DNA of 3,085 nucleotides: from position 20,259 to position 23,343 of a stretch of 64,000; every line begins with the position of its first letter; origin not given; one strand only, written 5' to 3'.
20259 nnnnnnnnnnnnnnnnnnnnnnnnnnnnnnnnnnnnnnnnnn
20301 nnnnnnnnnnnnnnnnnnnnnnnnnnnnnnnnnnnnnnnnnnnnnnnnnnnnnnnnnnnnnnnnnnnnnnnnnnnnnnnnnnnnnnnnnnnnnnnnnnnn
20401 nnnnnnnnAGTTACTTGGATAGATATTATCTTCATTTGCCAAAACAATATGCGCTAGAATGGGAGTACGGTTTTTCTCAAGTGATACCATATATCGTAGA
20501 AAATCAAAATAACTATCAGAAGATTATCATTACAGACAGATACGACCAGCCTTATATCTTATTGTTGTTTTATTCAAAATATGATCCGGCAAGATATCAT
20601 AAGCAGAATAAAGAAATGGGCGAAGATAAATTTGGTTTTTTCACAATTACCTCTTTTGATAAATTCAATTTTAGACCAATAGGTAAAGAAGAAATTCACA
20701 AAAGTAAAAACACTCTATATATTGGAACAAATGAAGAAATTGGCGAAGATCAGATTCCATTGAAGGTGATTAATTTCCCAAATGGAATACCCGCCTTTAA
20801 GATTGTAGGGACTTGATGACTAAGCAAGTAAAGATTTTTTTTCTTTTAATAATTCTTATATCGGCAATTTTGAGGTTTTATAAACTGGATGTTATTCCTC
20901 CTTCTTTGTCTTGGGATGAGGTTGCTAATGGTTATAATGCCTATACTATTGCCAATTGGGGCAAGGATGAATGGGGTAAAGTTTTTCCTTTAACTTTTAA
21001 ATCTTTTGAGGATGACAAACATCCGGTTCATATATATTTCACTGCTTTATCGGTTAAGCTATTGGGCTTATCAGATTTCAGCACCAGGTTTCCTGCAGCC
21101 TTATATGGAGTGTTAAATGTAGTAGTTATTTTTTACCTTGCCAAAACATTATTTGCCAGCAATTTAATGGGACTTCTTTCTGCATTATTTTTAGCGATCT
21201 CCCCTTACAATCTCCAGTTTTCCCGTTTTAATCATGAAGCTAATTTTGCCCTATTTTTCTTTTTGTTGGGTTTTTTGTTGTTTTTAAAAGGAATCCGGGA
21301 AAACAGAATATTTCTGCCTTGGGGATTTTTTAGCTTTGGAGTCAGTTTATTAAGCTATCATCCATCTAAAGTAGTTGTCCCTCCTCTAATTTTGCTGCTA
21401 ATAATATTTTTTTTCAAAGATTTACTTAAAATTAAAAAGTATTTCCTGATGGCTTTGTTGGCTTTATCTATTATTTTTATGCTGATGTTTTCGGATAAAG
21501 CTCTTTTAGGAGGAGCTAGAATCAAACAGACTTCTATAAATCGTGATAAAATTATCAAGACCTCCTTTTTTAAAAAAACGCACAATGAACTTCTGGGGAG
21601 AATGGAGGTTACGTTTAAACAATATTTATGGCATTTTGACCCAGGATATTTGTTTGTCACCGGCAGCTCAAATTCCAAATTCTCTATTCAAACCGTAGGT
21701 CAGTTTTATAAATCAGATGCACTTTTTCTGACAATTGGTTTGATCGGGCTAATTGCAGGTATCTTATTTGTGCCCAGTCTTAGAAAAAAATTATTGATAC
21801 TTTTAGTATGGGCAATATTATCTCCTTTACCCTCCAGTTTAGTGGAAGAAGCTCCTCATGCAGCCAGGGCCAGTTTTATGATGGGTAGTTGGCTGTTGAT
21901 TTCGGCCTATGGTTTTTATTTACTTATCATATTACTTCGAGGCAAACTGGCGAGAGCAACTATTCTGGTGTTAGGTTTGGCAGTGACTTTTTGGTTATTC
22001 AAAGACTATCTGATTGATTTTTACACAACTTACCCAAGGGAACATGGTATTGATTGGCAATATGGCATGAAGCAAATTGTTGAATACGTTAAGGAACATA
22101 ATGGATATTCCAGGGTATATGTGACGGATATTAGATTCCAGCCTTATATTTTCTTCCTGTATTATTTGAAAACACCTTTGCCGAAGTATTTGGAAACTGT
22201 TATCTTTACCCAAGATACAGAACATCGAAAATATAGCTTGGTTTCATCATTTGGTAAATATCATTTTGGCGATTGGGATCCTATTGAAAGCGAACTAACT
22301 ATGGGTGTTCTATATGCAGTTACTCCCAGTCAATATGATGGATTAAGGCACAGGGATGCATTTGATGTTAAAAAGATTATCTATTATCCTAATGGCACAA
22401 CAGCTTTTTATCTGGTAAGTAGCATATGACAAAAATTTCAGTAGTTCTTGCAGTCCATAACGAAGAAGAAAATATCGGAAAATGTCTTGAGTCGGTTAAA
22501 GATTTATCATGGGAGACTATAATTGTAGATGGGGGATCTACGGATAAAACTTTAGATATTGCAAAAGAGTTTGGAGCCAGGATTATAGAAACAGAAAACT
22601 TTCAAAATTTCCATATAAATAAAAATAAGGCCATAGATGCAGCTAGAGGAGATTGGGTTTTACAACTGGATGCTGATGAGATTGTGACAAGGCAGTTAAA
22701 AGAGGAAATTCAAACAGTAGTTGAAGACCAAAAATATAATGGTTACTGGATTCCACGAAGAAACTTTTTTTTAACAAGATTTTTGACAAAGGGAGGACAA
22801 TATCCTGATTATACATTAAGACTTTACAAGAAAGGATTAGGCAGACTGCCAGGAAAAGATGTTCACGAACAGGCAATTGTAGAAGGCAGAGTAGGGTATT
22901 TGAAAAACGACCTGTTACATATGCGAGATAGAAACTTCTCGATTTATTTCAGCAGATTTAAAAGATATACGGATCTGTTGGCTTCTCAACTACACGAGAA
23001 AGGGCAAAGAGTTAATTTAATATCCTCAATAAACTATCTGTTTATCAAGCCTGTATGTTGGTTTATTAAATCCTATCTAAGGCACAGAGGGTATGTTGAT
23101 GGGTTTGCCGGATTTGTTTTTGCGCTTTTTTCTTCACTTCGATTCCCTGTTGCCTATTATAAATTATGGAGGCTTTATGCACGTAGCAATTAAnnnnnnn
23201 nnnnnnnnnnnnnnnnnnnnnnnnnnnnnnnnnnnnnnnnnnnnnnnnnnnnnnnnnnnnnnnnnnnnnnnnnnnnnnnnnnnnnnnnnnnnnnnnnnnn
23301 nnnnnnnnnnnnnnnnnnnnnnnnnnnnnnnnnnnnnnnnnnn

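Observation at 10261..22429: Six ArnT/PMT_2-type GT-C paralogs, including a head-to-tail tandem triplet, with a conserved lineage-specific C-terminal domain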

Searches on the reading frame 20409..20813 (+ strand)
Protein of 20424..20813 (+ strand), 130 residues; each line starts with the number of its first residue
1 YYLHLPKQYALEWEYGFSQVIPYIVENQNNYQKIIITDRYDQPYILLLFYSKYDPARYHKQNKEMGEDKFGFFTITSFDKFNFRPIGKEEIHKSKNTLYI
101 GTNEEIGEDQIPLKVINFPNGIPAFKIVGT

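Call 31: search_protein_representatives(alignment_id=A3)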
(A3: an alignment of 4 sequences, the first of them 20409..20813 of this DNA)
Query: 4 sequences, 142 profile positions. Proteins with E-value up to 0.001 (for the whole library): 2637; up to 1e-10: 991; up to 1e-30: 25. The best 150 are listed.
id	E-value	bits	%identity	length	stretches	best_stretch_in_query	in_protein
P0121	2.3e-39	151.0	-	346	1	1-140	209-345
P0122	5.0e-39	150.0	-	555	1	2-141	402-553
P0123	1.2e-36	142.3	-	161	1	2-140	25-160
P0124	2.7e-36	141.1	-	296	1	3-140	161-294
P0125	2.5e-34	134.7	-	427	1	2-140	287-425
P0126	3.3e-34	134.3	-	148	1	2-139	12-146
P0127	1.8e-33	131.9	-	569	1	2-140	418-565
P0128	2.5e-33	131.5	-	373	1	2-140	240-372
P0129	4.0e-33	130.8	-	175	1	2-141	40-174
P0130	5.5e-33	130.4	-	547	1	2-140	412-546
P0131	1.1e-32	129.4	-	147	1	2-140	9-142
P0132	1.4e-32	129.0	-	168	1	2-140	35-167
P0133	2.4e-32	128.3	-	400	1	3-140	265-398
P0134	5.3e-32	127.2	-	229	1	3-140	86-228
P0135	5.8e-32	127.0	-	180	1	9-140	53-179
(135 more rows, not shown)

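Call 45: predict_structure(alignment_id=A5)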
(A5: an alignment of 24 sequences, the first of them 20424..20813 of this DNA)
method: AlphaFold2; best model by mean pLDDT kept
length: 130 residues; sequences in the alignment: 24
mean_pLDDT: 90.1   pTM: 0.85
mean pLDDT of the five models: 90.1, 87.5, 86.7, 86.6, 86.0
residues with pLDDT >= 90: 97; 70-90: 24; 50-70: 7; < 50: 2
segments of 3 or more residues with pLDDT < 50: none
pLDDT, mean of each block of 10 residues (from residue 1): 58 89 97 95 91 94 86 91 94 95 93 94 94
secondary structure, 60 per line:
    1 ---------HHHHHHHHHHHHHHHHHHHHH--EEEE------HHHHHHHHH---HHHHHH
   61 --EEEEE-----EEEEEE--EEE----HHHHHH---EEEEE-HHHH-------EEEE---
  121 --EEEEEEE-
elements in order: H10-30 E33-36 H43-51 H55-60 E63-67 E73-78 E81-83 H88-93 E97-101 H103-106 E114-117 E123-129

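Call 71: search_protein_families(library=pfam, proteins=[window:20424-20813:+], max_evalue=1)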
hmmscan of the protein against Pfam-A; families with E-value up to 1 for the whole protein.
window:20424-20813:+ (130 aa): 0 families

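Call 88: search_solved_structures(query=A5, max_evalue=10, show_alignments=3)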
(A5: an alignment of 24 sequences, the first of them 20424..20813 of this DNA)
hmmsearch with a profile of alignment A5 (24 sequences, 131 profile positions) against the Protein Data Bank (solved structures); distinct sequences matched with E-value up to 10: 4.
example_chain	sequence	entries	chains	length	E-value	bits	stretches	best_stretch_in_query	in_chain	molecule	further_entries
8ite_A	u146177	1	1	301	0.0043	20.5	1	7-67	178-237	Uncharacterized protein E301R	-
7ype_A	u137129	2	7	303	0.0045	20.5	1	7-67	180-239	E301R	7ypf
8i6g_A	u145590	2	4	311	0.0049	20.3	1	7-67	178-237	ASFV DNA sliding clamp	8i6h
4pl8_H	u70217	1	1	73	0.23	15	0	68-93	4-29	Thymosin beta-4,Protein cordon-bleu,Thymosin beta-4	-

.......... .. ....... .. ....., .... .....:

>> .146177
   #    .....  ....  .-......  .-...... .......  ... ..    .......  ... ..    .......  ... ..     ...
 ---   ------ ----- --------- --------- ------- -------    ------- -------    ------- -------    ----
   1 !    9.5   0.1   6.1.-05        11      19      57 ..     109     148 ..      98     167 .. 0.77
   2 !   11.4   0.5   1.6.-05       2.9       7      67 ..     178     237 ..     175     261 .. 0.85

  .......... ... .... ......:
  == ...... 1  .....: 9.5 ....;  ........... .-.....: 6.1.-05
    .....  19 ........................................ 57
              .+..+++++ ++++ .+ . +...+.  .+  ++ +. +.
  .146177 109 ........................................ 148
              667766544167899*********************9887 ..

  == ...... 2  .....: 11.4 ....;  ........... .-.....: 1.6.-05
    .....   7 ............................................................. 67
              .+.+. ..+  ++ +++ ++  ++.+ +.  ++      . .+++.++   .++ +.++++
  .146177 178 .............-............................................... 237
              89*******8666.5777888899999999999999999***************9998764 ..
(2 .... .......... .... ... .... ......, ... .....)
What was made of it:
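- Tried and rejected: PDB sequence hits are spurious (call 88).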

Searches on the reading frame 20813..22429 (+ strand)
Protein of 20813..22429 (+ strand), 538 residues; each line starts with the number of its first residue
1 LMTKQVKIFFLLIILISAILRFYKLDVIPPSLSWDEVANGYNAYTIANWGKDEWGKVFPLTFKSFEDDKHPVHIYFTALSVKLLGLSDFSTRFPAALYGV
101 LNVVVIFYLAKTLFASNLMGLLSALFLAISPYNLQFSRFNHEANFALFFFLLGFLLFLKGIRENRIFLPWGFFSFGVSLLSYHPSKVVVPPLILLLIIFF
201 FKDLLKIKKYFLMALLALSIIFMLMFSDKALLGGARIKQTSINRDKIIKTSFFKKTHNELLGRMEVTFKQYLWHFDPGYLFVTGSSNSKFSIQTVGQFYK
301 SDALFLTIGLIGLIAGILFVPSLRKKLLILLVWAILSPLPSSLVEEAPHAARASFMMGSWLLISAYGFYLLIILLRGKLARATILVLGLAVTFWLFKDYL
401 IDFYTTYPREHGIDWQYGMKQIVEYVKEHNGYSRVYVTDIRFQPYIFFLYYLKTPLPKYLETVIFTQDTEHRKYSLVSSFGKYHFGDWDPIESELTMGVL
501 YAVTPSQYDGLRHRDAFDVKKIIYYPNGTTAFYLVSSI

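Call 4: search_protein_families(library=pfam, proteins=[window:20813-22429:+], max_evalue=0.01)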
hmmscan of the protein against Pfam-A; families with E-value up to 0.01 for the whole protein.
window:20813-22429:+ (538 aa): 2 families
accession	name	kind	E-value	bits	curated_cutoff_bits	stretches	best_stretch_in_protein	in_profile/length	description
PF13231.12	PMT_2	-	5.1e-17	63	26.1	1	68-222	1-155/160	Dolichyl-phosphate-mannose-protein mannosyltransferase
PF02366.24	PMT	-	0.0011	19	22.7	1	13-220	3-227/245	Dolichyl-phosphate-mannose-protein mannosyltransferase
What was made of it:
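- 20816..22429 (+): F: GT-C paralog, 537 aa from the ATG at 20816 (538 aa from the TTG at 20813), orthogroup '23'. D34-E35 at 20915-20920. C-terminal domain about 22025-22426. PMT_2 5.1e-17 (call 4).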

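Call 14: search_solved_structures(query=A2, max_evalue=1, show_alignments=3)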
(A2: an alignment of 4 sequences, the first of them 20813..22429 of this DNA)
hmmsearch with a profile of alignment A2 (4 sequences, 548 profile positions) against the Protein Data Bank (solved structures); distinct sequences matched with E-value up to 1: 2.
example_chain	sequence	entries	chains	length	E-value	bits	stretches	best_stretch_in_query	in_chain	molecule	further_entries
5ezm_A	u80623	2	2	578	0.00026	23.1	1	66-228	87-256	4-amino-4-deoxy-L-arabinose transferase or related glycosyltransferases of PMT family | 4-amino-4-deoxy-L-arabinose (L-Ara4N) transferase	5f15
7nfx_v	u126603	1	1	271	0.36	12.7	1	184-256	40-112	Signal recognition particle receptor subunit beta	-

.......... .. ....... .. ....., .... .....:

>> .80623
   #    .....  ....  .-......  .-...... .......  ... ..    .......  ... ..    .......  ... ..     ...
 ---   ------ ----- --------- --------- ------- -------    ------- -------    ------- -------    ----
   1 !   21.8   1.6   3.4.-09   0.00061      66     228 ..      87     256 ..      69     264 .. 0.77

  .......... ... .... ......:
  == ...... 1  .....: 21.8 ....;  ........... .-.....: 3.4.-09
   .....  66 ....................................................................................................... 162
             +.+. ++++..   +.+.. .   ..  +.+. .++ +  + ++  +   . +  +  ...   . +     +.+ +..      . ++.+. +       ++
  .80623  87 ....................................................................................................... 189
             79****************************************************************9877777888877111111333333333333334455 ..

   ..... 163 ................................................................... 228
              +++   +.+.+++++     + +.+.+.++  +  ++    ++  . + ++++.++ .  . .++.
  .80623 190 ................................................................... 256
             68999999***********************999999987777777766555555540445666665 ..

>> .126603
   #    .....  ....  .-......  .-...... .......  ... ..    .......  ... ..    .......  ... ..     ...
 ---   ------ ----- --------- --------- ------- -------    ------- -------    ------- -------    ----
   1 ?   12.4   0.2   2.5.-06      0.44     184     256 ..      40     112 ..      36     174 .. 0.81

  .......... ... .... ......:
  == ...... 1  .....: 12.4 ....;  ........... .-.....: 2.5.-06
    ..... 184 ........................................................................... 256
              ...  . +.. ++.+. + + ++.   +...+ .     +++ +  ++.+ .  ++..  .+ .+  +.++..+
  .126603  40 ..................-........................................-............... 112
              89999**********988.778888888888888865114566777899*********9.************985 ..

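Call 43: search_protein_families(library=ncbifam, proteins=[window:20816-22429:+], max_evalue=0.01)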
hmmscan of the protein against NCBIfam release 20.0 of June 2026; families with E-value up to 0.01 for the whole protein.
window:20816-22429:+ (537 aa): 2 families
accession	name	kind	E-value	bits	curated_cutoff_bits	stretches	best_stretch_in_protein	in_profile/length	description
TIGR03663.1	TIGR03663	subfamily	1e-08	34.6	126.25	1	8-169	3-148/435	flippase activity-associated protein Agl23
TIGR04154.1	archaeo_STT3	subfamily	0.0034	15.8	450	1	93-148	101-159/831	oligosaccharyl transferase, archaeosortase A system-associated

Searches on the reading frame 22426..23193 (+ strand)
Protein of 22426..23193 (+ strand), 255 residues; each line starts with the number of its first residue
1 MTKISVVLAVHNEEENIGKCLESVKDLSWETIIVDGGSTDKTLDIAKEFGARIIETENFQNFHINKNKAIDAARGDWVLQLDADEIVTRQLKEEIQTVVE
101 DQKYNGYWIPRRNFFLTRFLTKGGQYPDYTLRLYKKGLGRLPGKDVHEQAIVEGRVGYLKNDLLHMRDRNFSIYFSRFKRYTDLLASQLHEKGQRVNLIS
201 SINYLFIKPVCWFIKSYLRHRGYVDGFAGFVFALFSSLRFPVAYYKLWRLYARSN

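Call 8: search_protein_families(library=pfam, proteins=[window:22426-23193:+], max_evalue=0.001)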
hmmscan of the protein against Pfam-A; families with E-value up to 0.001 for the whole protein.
window:22426-23193:+ (255 aa): 2 families
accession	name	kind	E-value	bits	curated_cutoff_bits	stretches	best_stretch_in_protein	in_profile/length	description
PF00535.33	Glycos_transf_2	-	2.5e-25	89.8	23.3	1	5-125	1-129/168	Glycosyl transferase family 2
PF13704.12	Glyco_tranf_2_4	-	2.4e-05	25.2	27.5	1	12-88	2-85/98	Glycosyl transferase family 2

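Call 57: search_protein_families(library=ncbifam, proteins=[window:22426-23193:+], max_evalue=0.00001)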
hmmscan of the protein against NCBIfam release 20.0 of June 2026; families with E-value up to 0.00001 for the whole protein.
window:22426-23193:+ (255 aa): 12 families
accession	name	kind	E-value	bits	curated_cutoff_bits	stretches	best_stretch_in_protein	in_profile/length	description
TIGR04283.1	glyco_like_mftF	equivalog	2.6e-16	59.9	182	1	4-105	1-104/221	TIGR04283 family arsenosugar biosynthesis glycosyltransferase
NF007482.0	PRK10073.1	equivalog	1.3e-12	47.4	423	1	2-102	6-113/334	glycosyltransferase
TIGR04195.1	S_glycosyl_SunS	equivalog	6.6e-12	45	350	1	4-98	59-154/421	SunS family peptide S-glycosyltransferase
NF010496.0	PRK13915.1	equivalog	2.1e-10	40.2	262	1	2-85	31-127/307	glucosyl-3-phosphoglycerate synthase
NF053739.1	GlytfEpsEBac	equivalog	8.7e-09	34.7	450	1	3-104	2-113/265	glycosyltransferase EpsE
TIGR04182.1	glyco_TIGR04182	equivalog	1.7e-08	34.2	325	1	4-86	2-84/293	S-layer glycoprotein N-glycosyltransferase AglJ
NF047683.1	TeichurnBiosyTuaG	equivalog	2.8e-08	33.7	400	1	3-96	7-109/252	teichuronic acid biosynthesis protein TuaG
NF041391.1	DPhHxTase_Halo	equivalog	4.4e-07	29.1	375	1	10-87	3-81/213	dolichyl-phosphate hexose transferase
NF050050.1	ProtGlycPglI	equivalog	6.4e-07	29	500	1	1-103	1-109/306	GalNAc(5)-diNAcBac-PP-undecaprenol beta-1,3-glucosyltransferase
NF038302.1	EPS_HpsE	equivalog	7.4e-07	28.4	300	1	4-89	3-101/307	hormogonium polysaccharide biosynthesis glycosyltransferase HpsE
TIGR03937.1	PgaC_IcaA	equivalog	1.2e-06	27.8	422.3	1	2-91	45-142/407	poly-beta-1,6-N-acetyl-D-glucosamine synthase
NF041875.1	EPS_EpsD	equivalog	5.4e-06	26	370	1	4-91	1-96/325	exopolysaccharide biosynthesis glycosyltransferase EpsD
